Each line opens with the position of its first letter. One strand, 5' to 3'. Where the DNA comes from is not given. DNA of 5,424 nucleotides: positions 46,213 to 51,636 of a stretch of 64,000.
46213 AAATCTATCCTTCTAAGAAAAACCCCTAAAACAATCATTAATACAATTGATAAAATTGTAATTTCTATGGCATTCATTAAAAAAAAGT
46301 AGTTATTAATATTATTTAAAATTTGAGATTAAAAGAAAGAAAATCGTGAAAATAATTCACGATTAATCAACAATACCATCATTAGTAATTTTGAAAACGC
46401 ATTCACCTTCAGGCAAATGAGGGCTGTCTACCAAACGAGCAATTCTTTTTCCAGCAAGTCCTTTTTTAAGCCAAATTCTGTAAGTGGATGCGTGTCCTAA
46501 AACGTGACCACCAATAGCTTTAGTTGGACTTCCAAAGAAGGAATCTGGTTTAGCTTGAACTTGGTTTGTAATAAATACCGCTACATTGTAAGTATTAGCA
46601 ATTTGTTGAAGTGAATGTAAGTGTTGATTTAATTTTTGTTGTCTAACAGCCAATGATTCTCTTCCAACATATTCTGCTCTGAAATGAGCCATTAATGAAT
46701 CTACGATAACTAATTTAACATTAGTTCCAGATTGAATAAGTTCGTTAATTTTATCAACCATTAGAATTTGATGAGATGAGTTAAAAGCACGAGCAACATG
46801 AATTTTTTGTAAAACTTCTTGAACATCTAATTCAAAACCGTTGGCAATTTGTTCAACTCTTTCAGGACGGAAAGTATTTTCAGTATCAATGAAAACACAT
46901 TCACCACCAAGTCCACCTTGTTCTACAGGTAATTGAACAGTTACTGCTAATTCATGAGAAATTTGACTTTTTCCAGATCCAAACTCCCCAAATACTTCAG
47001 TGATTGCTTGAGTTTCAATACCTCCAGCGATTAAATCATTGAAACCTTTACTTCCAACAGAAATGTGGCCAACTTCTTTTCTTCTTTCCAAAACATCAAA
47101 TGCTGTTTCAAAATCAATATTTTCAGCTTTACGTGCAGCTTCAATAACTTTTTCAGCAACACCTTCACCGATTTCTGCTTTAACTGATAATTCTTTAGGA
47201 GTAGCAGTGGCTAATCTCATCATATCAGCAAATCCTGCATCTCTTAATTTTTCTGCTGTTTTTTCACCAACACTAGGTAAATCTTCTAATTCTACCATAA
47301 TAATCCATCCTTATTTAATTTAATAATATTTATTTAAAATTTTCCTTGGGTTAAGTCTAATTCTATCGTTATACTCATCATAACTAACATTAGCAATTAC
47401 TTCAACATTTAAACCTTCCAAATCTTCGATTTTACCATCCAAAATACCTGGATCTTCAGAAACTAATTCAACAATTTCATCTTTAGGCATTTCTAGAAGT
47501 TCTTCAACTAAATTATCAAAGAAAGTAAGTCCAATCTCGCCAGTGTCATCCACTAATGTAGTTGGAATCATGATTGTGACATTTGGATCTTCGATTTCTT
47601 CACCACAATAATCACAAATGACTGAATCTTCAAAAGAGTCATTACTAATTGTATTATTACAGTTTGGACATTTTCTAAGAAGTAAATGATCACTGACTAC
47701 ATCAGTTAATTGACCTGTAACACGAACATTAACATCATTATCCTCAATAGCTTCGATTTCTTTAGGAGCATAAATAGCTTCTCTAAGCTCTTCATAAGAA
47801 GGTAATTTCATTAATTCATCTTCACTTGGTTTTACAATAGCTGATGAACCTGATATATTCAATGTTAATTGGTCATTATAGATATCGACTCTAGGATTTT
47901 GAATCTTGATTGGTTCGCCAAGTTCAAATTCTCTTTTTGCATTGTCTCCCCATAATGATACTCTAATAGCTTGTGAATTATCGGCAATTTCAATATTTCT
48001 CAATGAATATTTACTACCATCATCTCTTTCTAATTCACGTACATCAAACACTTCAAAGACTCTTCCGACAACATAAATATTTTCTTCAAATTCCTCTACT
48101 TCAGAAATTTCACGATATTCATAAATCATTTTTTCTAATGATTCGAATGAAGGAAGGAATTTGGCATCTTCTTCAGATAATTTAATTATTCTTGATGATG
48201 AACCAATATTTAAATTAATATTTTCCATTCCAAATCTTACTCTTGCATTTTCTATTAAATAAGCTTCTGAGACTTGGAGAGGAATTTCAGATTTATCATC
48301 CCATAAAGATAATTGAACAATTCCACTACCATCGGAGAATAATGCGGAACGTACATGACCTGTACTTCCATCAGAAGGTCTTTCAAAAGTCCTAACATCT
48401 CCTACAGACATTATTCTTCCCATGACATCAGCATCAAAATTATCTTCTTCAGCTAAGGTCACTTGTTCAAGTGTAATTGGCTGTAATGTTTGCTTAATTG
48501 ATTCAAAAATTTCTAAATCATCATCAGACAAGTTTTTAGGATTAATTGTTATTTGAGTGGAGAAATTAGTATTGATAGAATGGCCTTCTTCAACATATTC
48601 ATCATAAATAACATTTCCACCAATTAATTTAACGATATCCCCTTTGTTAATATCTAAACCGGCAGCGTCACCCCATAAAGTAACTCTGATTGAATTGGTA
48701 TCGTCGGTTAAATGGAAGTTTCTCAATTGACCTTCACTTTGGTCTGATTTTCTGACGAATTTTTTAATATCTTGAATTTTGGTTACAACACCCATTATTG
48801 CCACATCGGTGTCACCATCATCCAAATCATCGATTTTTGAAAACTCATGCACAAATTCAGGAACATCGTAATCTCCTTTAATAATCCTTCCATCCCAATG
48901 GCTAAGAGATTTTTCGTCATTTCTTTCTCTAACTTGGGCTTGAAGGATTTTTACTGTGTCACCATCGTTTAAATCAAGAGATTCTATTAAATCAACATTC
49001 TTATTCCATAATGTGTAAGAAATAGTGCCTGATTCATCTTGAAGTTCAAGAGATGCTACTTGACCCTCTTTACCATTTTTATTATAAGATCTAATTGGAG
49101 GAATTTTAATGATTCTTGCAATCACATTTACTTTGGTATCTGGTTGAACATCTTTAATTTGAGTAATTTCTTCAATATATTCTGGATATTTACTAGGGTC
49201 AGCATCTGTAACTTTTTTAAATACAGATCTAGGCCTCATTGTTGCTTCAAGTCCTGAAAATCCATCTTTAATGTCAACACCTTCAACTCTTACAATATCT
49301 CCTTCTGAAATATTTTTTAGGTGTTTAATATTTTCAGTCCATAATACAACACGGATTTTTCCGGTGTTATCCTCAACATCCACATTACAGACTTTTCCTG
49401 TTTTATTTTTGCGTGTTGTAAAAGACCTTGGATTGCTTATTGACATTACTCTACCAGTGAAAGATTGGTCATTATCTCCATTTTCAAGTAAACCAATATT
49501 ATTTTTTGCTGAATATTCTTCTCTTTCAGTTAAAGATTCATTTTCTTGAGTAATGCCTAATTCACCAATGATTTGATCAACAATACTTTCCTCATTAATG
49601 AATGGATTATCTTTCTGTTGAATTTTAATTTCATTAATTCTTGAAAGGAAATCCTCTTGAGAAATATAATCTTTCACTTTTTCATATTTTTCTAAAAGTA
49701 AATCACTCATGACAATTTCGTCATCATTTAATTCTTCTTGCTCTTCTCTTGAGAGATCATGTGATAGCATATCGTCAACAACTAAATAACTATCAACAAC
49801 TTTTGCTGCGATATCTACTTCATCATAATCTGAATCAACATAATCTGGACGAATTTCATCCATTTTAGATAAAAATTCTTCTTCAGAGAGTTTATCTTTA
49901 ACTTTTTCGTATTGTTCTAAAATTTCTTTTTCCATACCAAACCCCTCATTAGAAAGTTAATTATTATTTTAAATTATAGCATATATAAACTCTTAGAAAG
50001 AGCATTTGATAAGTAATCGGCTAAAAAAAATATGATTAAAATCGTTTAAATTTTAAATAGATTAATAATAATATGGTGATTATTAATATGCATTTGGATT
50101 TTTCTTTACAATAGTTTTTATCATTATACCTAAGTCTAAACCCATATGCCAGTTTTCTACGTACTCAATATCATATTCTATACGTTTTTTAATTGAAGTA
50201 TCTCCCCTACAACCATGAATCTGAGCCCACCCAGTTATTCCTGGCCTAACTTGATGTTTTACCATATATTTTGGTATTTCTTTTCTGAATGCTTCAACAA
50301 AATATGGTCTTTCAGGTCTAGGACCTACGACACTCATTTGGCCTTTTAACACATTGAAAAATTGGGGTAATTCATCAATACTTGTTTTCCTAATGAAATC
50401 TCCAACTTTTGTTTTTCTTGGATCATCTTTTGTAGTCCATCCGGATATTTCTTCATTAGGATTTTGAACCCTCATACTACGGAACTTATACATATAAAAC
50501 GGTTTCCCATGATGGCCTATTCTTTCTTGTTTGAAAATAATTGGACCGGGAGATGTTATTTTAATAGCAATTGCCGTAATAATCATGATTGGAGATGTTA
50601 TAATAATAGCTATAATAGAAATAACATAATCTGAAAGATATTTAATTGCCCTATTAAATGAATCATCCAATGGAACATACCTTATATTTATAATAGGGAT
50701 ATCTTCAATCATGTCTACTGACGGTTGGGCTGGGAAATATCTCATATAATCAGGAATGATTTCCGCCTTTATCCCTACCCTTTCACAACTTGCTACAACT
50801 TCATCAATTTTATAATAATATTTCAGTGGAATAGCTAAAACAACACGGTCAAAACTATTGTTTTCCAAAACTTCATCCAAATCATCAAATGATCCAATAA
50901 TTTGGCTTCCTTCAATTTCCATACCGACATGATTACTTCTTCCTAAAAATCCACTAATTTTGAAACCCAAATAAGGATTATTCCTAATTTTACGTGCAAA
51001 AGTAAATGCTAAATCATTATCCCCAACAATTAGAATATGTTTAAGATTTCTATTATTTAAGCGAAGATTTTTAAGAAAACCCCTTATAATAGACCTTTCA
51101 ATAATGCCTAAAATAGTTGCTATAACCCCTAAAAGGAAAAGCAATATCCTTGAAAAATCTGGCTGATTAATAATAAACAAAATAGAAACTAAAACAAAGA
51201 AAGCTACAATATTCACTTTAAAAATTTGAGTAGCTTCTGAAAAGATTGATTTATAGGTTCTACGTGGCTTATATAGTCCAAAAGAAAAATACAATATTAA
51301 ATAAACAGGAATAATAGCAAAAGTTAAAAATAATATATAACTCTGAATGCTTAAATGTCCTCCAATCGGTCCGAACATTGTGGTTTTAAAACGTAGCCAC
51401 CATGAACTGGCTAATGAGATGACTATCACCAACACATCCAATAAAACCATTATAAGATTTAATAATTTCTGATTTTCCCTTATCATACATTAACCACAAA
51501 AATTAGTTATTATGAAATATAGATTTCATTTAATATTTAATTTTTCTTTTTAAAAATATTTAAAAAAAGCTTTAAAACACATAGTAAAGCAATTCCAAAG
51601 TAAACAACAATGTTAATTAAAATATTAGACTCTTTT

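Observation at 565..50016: A 19-bp motif occurs four times, always upstream of DNA-metabolism genes: candidate archaeal DNA replication/repair regulon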

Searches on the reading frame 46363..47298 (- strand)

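Call 9: search_protein_families(library=pfam, proteins=[window:46363-47298:-])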
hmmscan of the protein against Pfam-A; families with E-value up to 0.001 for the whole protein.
window:46363-47298:- (311 aa): 7 families
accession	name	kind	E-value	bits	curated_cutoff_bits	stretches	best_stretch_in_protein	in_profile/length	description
PF08423.17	Rad51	-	3.7e-90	301.9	22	1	72-311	1-243/244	Rad51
PF00154.27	RecA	-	4.1e-14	53.1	27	1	72-279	26-220/262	recA bacterial DNA recombination protein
PF06745.19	ATPase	-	2.7e-09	37.2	26.6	1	81-309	3-224/231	KaiC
PF14520.12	HHH_5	-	4.5e-08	33.9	27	1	3-57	3-57/57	Helix-hairpin-helix domain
PF13481.12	AAA_25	-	4.2e-07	30.2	27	1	87-247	23-190/195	AAA domain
PF12826.13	HHH_2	-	2.5e-06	28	27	1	8-61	9-61/64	Helix-hairpin-helix motif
PF11731.14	Cdd1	-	7.6e-05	23.3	25.5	1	2-42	6-46/86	Pathogenicity locus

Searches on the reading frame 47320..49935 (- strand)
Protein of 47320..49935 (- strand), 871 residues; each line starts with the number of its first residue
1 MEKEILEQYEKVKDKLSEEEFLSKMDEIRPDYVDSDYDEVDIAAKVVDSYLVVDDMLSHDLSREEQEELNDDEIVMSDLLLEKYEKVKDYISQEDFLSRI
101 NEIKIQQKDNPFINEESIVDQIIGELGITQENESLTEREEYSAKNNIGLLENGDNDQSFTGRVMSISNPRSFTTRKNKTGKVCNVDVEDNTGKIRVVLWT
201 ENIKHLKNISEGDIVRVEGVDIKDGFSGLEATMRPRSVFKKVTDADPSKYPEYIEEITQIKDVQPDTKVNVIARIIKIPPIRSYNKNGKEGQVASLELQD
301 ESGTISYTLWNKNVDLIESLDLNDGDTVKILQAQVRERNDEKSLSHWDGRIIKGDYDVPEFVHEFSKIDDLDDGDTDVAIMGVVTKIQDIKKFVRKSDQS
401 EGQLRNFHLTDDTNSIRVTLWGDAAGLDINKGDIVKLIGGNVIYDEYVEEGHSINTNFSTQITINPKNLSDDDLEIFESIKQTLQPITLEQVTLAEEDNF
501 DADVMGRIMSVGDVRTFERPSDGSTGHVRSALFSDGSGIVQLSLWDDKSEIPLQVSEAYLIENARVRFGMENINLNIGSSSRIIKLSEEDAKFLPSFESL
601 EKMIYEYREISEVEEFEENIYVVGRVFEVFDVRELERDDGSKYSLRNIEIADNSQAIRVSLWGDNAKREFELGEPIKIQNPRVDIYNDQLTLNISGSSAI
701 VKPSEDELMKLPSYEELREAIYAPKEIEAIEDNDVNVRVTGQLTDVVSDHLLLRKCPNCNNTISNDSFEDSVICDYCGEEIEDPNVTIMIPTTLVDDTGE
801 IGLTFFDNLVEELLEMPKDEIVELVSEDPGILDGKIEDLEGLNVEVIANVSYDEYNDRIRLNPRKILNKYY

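Call 9: search_protein_families(library=pfam, proteins=[window:47320-49935:-])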
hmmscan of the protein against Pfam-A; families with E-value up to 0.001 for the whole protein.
window:47320-49935:- (871 aa): 9 families
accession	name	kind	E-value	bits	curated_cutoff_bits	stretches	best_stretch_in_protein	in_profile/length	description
PF01336.31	tRNA_anti-codon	-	1.6e-28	98.9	27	3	159-220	3-56/75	OB-fold nucleic acid binding domain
PF16900.11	REPA_OB_2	-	6.2e-27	93.9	27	2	374-465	9-98/98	Replication protein A OB domain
PF17244.8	CDC24_OB3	-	8.1e-18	65.4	25.4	0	158-221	10-74/216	Cell division control protein 24, OB domain 3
PF08646.16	Rep_fac-A_C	-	1.1e-12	48.3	28.5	1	739-861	4-127/146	Replication factor-A C terminal domain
PF24903.1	OB_MEIOB_N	-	1e-08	35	27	0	364-425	4-67/140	MEIOB, N-terminal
PF21669.3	SHLD2_OB1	-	2.6e-08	34.1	26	0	364-459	7-108/138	Shieldin complex subunit 2, first OB fold domain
PF13742.12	tRNA_anti_2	-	2.7e-06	27.9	27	0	179-219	35-76/95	OB-fold nucleic acid binding domain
PF21473.3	Ssb-like_OB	-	2.3e-05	24.9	24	0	285-333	33-76/97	Single-stranded DNA binding protein Ssb-like, OB fold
PF16686.11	POT1PC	-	0.00053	20.4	27.2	0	194-240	79-128/155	ssDNA-binding domain of telomere protection protein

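Call 23: find_encoding_contigs(protein=window:47320-49935:-, flank=10000, max_places=10)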
Protein window:47320-49935:- (871 aa): no gene with exactly this product is on record in the collection.

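Call 24: find_homologous_proteins(query=window:47320-49935:-, max_evalue=1e-10)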
Query window:47320-49935:- (871 aa): 1035 proteins with E <= 1e-10 among 8000 candidates; the best 120 are listed.
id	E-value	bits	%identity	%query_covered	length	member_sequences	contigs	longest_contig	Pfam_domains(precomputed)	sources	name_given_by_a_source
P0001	0.0e+0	1902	100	100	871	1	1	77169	PF08646.17,PF24903.2,PF13742.13,PF01336.32,PF17244.9,PF21669.4,PF16900.12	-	-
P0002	0.0e+0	1896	100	100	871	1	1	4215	PF08646.17,PF24903.2,PF13742.13,PF01336.32,PF17244.9,PF21669.4,PF16900.12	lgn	-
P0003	0.0e+0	1805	95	100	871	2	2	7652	PF08646.17,PF24903.2,PF13742.13,PF01336.32,PF17244.9,PF21669.4,PF16900.12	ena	-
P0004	0.0e+0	1749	92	100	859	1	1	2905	PF08646.17,PF24903.2,PF13742.13,PF21473.5,PF01336.32,PF17244.9,PF21669.4,PF16900.12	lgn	-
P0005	0.0e+0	1747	100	91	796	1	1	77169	PF08646.17,PF24903.2,PF13742.13,PF21473.5,PF01336.32,PF17244.9,PF21669.4,PF16900.12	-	-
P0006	0.0e+0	1747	92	100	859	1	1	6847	PF08646.17,PF24903.2,PF13742.13,PF21473.5,PF01336.32,PF17244.9,PF21669.4,PF16900.12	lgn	-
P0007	0.0e+0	1649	86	100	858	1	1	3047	PF08646.17,PF24903.2,PF13742.13,PF21473.5,PF01336.32,PF17244.9,PF21669.4,PF16900.12,PF08271.18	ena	-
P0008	0.0e+0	1648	86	100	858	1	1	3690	PF08646.17,PF24903.2,PF13742.13,PF21473.5,PF01336.32,PF17244.9,PF21669.4,PF16900.12,PF08271.18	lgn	-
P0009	0.0e+0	1623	84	100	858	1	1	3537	PF08646.17,PF24903.2,PF13742.13,PF21473.5,PF01336.32,PF17244.9,PF21669.4,PF16900.12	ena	-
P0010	0.0e+0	1622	84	100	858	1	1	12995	PF08646.17,PF24903.2,PF16686.12,PF13742.13,PF21473.5,PF01336.32,PF17244.9,PF21669.4,PF16900.12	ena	-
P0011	0.0e+0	1622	84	100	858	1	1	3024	PF08646.17,PF24903.2,PF13742.13,PF21473.5,PF01336.32,PF17244.9,PF21669.4,PF16900.12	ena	-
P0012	0.0e+0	1619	84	100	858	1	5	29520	PF08646.17,PF24903.2,PF13742.13,PF21473.5,PF01336.32,PF17244.9,PF21669.4,PF16900.12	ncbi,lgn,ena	-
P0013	0.0e+0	1615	83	100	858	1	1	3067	PF08646.17,PF24903.2,PF13742.13,PF21473.5,PF01336.32,PF17244.9,PF21669.4,PF16900.12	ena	-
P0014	0.0e+0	1444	77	100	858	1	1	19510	PF08646.17,PF16686.12,PF13742.13,PF01336.32,PF17244.9,PF21669.4,PF16900.12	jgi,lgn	jgi:replication factor A1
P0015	0.0e+0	1418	74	100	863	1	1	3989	PF08646.17,PF24903.2,PF01336.32,PF17244.9,PF21669.4,PF16900.12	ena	-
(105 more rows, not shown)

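Call 26: find_related_loci(query=A2, collection=metagenome_contigs, flank=10000)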
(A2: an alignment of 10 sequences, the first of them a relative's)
Query A2 (871 aa) in metagenome_contigs; peptide patterns used: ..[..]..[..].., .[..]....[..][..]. (x = any residue, [..] = any of these).
245 stretches matched a pattern; 46 encode a relative of the query (tblastn E <= 1e-3); 46 distinct loci.
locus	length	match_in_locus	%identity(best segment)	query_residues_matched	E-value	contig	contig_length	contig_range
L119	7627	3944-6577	73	1-871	0e+0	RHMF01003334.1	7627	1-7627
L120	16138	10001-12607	72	1-871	0e+0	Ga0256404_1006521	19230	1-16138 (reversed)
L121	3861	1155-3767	73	1-871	0e+0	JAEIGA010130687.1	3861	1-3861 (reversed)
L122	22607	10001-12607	73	1-871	0e+0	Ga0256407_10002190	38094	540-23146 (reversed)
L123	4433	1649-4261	72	1-871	0e+0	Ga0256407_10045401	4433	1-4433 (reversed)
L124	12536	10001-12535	72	1-847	0e+0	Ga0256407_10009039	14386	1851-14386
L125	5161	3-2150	76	156-871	0e+0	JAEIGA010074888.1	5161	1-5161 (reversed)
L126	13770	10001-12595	51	1-871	0e+0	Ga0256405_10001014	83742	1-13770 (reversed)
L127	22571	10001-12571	52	1-863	0e+0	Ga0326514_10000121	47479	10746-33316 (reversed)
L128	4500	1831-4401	52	1-863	0e+0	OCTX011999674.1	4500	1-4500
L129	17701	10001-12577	50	1-863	0e+0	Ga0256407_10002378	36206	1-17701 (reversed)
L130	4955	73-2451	52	1-871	0e+0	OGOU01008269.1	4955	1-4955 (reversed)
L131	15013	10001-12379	52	1-871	0e+0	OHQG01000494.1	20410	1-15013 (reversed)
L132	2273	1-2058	55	161-871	0e+0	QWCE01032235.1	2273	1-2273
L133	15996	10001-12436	50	76-871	0e+0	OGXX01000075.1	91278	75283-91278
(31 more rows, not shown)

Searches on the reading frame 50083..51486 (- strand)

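Call 9: search_protein_families(library=pfam, proteins=[window:50083-51486:-])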
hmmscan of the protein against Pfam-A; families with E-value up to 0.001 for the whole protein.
window:50083-51486:- (467 aa): 2 families
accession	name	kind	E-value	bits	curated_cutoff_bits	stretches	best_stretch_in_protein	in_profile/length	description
PF02397.22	Bac_transf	-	9.6e-71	237.5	27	1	282-460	1-175/179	Bacterial sugar transferase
PF13727.12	CoA_binding_3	-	7.9e-20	72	25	1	69-245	3-175/175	CoA-binding domain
